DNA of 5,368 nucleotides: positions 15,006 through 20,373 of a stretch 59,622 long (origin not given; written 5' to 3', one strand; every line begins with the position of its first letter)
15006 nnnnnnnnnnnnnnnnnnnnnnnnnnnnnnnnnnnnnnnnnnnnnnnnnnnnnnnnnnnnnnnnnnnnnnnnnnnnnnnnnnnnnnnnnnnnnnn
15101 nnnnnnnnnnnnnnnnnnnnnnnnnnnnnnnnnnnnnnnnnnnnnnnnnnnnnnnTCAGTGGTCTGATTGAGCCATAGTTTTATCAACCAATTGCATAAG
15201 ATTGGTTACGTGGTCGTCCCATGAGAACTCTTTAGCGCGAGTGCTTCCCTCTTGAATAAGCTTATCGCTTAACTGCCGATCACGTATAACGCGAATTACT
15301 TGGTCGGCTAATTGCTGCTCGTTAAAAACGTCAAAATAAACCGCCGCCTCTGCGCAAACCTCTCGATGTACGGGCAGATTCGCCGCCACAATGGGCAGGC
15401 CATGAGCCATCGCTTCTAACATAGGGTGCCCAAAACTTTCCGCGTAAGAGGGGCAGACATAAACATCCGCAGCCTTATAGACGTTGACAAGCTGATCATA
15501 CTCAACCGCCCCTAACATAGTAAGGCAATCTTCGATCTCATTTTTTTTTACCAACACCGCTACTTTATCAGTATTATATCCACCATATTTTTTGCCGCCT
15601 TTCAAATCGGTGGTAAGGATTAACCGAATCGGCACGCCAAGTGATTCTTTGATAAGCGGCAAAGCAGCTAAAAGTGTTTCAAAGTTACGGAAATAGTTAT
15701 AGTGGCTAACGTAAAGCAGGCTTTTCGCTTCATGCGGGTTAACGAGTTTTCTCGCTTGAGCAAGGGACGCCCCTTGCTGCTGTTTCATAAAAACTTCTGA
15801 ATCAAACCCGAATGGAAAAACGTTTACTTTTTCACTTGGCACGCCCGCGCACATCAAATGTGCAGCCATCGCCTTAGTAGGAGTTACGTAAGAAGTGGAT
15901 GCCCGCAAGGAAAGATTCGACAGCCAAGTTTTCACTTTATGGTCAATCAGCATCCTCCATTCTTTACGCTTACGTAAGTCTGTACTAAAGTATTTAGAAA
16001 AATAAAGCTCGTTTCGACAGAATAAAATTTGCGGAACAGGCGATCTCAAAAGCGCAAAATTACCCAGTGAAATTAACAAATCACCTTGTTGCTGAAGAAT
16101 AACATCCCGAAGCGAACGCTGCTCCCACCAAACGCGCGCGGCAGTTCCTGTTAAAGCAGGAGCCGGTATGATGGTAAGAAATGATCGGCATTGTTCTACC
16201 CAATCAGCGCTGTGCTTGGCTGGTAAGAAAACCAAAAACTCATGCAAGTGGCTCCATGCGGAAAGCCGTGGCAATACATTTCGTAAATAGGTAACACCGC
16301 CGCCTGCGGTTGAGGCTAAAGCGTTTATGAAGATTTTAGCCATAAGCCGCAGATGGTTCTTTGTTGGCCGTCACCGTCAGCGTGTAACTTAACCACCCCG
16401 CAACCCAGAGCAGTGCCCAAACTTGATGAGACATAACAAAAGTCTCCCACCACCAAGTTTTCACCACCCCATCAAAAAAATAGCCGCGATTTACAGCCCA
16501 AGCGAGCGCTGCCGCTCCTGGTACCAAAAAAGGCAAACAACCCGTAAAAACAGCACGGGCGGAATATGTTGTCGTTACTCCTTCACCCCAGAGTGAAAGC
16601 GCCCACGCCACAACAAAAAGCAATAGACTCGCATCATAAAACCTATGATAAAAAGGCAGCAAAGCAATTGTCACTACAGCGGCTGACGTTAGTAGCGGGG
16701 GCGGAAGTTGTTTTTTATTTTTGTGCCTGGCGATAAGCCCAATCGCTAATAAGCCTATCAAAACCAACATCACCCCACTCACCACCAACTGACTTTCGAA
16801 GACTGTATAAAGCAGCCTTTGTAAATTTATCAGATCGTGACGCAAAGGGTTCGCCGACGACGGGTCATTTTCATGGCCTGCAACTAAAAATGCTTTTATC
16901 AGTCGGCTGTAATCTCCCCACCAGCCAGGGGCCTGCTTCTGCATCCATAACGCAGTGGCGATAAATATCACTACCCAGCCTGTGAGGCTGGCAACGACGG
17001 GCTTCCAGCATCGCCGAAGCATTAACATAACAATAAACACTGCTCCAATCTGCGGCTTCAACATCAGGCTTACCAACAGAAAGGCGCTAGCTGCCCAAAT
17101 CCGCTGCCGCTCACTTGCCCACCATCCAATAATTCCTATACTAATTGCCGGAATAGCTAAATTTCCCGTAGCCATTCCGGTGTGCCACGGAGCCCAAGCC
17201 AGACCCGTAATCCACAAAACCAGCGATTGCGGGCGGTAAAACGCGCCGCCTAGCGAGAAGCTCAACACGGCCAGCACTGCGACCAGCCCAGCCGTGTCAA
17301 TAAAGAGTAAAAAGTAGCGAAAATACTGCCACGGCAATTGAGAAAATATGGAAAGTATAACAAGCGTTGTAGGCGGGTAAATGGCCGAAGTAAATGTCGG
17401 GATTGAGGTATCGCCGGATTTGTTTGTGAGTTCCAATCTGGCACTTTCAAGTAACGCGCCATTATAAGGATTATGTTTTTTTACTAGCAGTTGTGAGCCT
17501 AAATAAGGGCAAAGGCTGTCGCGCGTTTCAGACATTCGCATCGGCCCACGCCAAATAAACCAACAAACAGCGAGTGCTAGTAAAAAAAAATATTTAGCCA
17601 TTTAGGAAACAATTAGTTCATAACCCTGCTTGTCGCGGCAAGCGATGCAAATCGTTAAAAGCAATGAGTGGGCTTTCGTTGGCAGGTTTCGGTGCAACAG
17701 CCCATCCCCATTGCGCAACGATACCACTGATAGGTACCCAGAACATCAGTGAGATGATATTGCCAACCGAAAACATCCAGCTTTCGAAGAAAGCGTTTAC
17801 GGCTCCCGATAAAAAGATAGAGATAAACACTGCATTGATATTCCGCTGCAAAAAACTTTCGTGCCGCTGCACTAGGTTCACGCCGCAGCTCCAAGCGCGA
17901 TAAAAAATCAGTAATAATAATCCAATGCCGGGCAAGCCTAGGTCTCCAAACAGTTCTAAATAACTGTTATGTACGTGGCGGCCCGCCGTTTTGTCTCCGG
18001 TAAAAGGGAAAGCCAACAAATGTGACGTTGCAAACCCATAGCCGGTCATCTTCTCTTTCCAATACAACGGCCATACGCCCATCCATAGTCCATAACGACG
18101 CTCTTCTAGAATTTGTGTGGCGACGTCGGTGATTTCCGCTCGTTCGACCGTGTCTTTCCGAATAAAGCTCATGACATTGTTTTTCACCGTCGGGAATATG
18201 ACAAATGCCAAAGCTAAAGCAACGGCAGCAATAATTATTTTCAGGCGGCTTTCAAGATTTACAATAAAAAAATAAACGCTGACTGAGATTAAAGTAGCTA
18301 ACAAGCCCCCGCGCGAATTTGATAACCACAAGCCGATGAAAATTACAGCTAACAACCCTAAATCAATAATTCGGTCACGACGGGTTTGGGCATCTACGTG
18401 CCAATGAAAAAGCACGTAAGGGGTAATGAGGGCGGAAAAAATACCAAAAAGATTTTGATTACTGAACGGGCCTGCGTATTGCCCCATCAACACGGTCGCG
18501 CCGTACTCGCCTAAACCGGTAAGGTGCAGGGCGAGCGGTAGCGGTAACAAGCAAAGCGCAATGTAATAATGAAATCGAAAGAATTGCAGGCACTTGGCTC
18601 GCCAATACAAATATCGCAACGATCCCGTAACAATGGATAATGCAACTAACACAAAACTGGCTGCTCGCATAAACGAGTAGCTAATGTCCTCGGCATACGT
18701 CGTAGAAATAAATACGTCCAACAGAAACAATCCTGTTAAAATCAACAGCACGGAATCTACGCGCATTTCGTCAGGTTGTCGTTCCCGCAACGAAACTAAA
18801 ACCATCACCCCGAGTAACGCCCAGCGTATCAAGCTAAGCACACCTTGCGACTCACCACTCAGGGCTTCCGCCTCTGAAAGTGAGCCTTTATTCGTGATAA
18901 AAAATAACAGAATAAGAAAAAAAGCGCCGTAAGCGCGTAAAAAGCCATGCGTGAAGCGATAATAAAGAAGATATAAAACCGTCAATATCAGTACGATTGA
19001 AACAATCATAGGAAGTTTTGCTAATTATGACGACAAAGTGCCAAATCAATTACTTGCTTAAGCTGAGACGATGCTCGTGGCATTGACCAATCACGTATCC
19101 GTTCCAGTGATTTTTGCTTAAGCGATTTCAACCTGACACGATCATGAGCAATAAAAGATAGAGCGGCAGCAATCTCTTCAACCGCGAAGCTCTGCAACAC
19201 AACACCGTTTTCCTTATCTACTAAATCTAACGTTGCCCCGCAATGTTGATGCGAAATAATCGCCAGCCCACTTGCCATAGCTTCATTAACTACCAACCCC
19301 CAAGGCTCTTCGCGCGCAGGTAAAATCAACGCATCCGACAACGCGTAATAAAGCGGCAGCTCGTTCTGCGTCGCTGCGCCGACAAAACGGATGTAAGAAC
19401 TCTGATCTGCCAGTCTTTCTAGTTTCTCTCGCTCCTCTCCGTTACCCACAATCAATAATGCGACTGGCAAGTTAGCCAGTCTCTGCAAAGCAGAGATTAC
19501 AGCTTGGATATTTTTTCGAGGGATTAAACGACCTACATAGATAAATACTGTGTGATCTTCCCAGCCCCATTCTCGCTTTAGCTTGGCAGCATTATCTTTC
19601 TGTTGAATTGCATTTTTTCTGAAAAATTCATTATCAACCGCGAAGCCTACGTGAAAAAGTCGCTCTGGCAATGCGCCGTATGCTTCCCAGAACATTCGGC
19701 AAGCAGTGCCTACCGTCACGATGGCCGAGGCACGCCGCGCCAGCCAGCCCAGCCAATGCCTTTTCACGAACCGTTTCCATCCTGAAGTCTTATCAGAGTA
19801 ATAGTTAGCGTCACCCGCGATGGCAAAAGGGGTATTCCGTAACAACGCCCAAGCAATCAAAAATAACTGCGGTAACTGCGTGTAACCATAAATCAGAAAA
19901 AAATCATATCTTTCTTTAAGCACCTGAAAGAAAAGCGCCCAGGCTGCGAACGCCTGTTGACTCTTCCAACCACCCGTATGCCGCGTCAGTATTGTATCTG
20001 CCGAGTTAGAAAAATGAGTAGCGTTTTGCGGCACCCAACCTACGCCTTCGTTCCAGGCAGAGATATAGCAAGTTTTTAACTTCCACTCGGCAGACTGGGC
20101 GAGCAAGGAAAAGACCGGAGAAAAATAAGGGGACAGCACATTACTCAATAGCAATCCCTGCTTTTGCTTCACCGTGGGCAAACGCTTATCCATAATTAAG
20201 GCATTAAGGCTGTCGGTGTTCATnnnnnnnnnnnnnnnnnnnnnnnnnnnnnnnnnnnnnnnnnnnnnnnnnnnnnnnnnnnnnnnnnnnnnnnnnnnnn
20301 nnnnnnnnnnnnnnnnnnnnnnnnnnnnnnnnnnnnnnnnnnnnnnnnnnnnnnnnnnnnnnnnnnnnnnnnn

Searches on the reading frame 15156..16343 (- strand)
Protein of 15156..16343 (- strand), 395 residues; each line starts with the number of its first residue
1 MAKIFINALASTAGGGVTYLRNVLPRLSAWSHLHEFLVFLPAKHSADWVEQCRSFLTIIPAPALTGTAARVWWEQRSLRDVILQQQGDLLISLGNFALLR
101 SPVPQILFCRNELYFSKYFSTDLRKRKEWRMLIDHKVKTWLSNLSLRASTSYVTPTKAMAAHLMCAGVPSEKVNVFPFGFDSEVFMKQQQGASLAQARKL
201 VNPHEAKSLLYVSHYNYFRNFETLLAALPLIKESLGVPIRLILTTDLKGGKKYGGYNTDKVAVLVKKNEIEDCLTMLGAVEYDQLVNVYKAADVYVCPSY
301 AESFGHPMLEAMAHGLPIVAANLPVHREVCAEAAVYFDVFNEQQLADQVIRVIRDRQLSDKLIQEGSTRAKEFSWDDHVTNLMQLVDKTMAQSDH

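Call 57: search_protein_families(library=pfam, proteins=[window:15156-16343:-], max_evalue=0.00001)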
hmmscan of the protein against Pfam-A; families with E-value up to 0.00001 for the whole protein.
window:15156-16343:- (395 aa): 4 families
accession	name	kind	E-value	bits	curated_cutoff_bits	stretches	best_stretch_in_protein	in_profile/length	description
PF00534.26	Glycos_transf_1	-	8e-28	97.6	26.4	1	197-366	6-169/172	Glycosyl transferases group 1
PF13692.12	Glyco_trans_1_4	-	1.5e-20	74.4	27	1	207-355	2-142/142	Glycosyl transferases group 1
PF13439.12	Glyco_transf_4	-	9.8e-08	32.6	28.5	1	14-183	2-169/170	Glycosyltransferase Family 4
PF13579.12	Glyco_trans_4_4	-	4.4e-06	27.6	29.7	1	14-179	1-158/158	Glycosyl transferase 4-like domain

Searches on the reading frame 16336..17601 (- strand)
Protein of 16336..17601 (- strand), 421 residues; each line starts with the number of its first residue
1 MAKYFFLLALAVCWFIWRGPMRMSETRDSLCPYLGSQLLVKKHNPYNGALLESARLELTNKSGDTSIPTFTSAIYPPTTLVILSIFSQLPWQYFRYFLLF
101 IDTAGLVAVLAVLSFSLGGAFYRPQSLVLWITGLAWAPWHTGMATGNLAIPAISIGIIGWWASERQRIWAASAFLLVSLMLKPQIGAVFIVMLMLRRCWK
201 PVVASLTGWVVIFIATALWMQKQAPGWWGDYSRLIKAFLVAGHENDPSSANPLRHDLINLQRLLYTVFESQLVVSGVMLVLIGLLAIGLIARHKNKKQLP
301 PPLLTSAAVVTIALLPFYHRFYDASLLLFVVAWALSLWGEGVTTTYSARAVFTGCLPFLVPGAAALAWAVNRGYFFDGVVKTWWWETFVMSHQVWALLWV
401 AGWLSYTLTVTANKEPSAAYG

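Call 57: search_protein_families(library=pfam, proteins=[window:16336-17601:-], max_evalue=0.00001)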
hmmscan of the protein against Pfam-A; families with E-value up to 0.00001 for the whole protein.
window:16336-17601:- (421 aa): 1 family
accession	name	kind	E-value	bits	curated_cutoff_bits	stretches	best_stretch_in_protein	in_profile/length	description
PF09594.16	GT87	-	7.3e-13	49.3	25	1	74-315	2-234/237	Glycosyltransferase family 87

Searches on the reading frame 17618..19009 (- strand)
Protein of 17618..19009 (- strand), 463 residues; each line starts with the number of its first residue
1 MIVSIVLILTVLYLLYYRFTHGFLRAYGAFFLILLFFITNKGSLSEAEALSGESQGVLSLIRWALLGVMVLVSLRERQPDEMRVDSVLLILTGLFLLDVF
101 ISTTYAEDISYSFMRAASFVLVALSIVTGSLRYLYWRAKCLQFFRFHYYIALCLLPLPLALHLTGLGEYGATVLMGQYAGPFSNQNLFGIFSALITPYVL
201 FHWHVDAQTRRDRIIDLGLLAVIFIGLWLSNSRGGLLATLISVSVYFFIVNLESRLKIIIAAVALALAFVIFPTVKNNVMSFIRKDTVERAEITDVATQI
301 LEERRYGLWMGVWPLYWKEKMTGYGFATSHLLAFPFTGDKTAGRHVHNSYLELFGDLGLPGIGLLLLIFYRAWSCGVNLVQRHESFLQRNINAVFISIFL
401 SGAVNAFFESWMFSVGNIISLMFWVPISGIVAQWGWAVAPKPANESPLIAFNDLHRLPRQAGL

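Call 58: search_protein_families(library=pfam, proteins=[window:17618-19009:-], max_evalue=0.00001)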
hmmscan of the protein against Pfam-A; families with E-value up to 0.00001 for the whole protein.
window:17618-19009:- (463 aa): 1 family
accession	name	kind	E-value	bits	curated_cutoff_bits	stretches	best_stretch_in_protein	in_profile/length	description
PF04932.20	Wzy_C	-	2.8e-19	69.8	31.7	1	220-365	3-148/149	O-Antigen ligase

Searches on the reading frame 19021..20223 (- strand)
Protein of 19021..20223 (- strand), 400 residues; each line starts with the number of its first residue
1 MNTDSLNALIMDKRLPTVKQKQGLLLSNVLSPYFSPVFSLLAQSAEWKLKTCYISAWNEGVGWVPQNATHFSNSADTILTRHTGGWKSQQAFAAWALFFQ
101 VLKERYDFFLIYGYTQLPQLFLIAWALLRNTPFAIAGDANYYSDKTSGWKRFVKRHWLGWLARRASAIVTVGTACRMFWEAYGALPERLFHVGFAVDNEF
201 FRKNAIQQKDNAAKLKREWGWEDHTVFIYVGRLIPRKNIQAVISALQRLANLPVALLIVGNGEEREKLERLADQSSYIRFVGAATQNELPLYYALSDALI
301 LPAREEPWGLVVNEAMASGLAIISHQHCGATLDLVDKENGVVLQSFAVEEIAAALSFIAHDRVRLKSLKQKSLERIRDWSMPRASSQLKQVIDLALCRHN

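Call 58: search_protein_families(library=pfam, proteins=[window:19021-20223:-], max_evalue=0.00001)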
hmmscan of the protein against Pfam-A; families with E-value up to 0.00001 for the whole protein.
window:19021-20223:- (400 aa): 3 families
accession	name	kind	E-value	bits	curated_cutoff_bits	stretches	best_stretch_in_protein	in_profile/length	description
PF00534.26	Glycos_transf_1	-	3.7e-30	105.2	26.4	1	215-371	5-168/172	Glycosyl transferases group 1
PF13692.12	Glyco_trans_1_4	-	2e-24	86.9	27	1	226-359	3-140/142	Glycosyl transferases group 1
PF13579.12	Glyco_trans_4_4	-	9.7e-06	26.4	29.7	0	89-189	54-152/158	Glycosyl transferase 4-like domain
